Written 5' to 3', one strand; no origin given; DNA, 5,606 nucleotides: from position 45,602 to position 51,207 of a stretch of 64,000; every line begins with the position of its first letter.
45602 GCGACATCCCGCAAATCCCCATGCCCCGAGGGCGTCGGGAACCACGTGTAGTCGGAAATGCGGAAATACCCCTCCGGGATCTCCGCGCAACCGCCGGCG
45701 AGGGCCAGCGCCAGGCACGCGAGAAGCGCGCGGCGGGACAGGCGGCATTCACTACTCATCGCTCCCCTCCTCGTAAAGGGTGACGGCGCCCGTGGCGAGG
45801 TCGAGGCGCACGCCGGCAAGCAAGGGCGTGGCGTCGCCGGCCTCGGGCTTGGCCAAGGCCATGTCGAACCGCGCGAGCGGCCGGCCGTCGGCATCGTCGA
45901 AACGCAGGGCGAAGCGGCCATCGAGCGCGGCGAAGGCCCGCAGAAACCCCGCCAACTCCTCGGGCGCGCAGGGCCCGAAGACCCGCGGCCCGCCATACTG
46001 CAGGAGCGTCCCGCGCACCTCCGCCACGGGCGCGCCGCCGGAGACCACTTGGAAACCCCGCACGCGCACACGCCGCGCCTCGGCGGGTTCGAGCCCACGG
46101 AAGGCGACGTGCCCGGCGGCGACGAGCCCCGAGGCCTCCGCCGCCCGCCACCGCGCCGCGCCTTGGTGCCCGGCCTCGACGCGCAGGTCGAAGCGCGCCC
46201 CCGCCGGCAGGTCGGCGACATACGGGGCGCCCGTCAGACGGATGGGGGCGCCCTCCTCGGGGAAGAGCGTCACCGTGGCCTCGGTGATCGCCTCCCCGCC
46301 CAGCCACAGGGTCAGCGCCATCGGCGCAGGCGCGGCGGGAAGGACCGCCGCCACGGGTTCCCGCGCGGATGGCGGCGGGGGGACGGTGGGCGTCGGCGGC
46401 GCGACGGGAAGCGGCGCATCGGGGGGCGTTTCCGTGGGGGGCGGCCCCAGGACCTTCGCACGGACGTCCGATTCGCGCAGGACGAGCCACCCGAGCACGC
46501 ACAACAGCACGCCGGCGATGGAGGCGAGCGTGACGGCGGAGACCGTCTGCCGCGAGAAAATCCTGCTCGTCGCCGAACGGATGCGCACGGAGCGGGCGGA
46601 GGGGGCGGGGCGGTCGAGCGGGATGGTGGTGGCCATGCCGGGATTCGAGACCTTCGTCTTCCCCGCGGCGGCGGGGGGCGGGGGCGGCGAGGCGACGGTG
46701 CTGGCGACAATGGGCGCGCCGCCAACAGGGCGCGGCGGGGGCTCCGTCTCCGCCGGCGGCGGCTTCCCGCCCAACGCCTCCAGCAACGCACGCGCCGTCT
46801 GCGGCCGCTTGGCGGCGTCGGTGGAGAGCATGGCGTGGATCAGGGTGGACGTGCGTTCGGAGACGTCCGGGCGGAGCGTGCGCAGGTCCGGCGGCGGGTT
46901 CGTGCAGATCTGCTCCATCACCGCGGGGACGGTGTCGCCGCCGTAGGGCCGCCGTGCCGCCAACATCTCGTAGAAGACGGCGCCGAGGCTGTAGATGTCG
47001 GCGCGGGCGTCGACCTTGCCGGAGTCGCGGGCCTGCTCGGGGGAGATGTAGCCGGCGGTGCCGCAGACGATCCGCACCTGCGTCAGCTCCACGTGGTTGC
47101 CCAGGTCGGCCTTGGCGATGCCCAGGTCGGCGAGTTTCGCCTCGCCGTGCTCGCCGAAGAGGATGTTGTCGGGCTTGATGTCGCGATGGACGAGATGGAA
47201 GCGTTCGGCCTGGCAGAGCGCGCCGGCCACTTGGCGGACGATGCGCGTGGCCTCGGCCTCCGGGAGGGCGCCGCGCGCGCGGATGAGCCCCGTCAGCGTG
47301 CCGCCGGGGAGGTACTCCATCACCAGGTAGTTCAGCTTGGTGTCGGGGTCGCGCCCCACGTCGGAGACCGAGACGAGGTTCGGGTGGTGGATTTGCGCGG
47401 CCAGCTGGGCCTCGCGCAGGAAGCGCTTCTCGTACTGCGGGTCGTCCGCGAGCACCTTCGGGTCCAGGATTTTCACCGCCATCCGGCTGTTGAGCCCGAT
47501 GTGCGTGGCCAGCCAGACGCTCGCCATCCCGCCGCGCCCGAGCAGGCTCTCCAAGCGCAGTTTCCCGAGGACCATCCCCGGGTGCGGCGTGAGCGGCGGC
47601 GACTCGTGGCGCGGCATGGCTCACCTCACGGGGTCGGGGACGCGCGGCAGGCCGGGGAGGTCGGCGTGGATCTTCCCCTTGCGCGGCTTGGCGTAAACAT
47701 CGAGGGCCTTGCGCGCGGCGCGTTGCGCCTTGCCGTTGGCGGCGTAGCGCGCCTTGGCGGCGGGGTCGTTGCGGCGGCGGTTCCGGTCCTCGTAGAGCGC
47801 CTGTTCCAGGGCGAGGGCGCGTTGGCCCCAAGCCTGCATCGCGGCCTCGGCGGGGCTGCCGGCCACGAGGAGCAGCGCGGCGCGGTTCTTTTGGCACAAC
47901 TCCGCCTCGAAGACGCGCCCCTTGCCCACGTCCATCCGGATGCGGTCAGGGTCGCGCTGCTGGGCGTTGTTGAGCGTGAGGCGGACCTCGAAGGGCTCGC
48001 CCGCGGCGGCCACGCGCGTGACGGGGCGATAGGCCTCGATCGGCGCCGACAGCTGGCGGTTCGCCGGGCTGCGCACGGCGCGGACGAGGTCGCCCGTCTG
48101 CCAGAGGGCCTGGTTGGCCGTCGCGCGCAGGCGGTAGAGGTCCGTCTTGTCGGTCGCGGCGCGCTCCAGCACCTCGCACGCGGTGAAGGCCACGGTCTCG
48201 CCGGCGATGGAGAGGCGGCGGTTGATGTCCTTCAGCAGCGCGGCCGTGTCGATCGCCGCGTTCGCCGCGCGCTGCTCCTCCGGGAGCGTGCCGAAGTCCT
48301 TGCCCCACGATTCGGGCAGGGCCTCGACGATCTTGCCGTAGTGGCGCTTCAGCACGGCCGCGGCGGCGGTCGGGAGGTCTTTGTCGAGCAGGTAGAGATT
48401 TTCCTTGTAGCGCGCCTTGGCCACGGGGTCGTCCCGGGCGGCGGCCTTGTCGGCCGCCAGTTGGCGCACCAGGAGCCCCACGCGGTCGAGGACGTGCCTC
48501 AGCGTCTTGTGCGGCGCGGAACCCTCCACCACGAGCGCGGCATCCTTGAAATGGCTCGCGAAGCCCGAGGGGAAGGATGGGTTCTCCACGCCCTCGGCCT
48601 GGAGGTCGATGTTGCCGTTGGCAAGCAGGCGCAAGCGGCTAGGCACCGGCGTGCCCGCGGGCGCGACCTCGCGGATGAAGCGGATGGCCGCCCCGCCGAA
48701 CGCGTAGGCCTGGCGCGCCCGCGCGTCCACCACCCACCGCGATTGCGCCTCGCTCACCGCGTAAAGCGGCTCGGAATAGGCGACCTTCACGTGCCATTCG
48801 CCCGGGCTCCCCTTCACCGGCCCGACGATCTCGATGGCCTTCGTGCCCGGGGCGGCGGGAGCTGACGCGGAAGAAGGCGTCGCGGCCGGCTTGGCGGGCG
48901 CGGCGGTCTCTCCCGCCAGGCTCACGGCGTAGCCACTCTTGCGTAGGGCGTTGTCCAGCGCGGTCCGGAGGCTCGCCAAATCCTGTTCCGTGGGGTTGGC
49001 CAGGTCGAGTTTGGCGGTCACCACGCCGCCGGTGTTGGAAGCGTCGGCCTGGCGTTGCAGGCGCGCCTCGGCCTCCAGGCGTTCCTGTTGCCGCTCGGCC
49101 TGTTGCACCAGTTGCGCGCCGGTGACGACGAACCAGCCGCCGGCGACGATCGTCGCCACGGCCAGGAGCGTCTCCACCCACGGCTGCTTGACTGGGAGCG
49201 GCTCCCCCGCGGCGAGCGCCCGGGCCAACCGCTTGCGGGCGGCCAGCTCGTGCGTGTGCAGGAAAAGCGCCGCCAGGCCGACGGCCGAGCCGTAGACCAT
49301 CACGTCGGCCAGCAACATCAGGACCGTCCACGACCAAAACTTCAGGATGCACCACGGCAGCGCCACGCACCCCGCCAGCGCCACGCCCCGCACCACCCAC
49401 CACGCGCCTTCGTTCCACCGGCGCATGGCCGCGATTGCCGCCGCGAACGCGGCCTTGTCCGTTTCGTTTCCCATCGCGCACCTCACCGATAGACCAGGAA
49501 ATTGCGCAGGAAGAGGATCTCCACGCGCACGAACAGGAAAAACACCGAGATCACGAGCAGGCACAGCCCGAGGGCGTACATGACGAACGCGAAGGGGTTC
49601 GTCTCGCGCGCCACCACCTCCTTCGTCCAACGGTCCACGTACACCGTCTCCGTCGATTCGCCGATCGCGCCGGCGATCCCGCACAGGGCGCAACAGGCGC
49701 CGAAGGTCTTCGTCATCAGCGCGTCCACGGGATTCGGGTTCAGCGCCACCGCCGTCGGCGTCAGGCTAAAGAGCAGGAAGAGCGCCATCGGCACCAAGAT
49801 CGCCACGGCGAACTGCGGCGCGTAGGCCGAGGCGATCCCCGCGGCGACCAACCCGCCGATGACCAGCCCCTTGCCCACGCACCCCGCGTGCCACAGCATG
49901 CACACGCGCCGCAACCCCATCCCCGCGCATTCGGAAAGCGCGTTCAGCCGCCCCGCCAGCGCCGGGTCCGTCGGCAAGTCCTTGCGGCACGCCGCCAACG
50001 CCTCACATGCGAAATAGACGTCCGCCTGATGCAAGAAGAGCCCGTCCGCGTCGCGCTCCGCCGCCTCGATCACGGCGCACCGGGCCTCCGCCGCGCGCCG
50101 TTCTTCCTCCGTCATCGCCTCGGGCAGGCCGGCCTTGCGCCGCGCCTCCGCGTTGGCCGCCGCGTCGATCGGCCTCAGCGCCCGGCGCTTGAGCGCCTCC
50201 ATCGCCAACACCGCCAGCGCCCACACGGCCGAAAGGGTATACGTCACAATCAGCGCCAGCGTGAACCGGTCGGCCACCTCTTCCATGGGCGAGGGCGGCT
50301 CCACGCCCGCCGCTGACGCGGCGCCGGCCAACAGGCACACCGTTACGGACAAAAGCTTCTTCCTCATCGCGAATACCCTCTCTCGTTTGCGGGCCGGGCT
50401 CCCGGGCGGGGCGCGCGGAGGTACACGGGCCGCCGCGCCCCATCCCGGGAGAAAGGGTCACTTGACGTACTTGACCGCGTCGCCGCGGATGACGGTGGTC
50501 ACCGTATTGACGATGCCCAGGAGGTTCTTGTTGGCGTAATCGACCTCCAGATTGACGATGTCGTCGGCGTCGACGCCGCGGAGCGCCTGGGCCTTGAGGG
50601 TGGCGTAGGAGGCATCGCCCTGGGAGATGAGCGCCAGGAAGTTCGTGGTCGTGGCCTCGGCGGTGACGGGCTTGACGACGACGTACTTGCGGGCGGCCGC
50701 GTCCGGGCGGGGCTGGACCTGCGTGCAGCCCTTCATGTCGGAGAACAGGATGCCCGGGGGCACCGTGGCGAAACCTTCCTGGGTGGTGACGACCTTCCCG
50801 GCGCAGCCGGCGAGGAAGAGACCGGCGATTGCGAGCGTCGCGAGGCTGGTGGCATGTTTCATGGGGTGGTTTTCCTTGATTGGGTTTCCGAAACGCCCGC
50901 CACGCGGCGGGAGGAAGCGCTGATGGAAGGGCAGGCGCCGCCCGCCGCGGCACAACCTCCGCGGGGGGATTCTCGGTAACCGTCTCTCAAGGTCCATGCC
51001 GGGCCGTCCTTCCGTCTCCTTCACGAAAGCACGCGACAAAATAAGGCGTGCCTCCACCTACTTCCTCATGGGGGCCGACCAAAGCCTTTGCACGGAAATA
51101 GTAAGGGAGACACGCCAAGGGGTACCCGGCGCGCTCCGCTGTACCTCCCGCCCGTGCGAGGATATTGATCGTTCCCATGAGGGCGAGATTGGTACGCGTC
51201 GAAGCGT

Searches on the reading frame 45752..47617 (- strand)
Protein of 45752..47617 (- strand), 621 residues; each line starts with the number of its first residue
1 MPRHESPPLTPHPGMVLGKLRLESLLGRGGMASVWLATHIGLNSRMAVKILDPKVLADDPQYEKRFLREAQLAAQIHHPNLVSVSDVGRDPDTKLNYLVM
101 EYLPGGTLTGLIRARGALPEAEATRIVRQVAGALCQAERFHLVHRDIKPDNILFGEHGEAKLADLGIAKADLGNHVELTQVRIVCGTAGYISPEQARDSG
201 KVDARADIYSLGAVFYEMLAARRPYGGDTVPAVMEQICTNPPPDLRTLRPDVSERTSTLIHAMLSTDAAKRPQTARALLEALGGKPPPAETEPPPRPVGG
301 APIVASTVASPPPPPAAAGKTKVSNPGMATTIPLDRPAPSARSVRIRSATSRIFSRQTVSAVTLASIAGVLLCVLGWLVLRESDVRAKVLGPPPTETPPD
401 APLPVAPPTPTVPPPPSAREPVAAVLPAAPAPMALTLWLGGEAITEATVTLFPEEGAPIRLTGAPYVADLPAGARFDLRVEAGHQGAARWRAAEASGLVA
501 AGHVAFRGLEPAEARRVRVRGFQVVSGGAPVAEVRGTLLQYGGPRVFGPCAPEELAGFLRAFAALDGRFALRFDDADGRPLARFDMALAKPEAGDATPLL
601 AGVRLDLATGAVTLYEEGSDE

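Call 32: search_protein_families(library=pfam, proteins=[window:45752-47617:-], max_evalue=0.01)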
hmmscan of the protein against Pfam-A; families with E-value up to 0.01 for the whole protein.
window:45752-47617:- (621 aa): 4 families
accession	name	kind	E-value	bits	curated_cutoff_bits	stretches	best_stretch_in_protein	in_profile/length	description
PF00069.31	Pkinase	-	1.3e-45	156.3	31.7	1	22-277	3-257/263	Protein kinase domain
PF07714.23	PK_Tyr_Ser-Thr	-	1.1e-27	97.5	23.1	1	21-275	2-252/258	Protein tyrosine and serine/threonine kinase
PF01636.29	APH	-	4.5e-05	23.8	23.2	0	45-137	22-107/239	Phosphotransferase enzyme family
PF03109.22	ABC1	-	0.00088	18.9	22.9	1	73-169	121-215/244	ABC1 atypical kinase-like domain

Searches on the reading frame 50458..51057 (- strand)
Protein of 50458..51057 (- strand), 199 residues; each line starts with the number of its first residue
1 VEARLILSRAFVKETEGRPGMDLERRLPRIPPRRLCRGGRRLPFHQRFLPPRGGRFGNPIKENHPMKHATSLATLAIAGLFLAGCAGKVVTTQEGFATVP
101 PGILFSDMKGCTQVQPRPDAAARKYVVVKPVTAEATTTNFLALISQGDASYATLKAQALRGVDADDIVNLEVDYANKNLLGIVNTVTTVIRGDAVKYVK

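Call 32: search_protein_families(library=pfam, proteins=[window:50458-51057:-], max_evalue=0.01)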
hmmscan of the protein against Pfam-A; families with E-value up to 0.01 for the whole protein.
window:50458-51057:- (199 aa): 1 family
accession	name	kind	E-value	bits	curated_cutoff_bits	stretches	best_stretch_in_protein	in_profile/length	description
PF13146.11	TRL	-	8.2e-07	29.6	25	1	131-193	21-77/77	TRL-like protein family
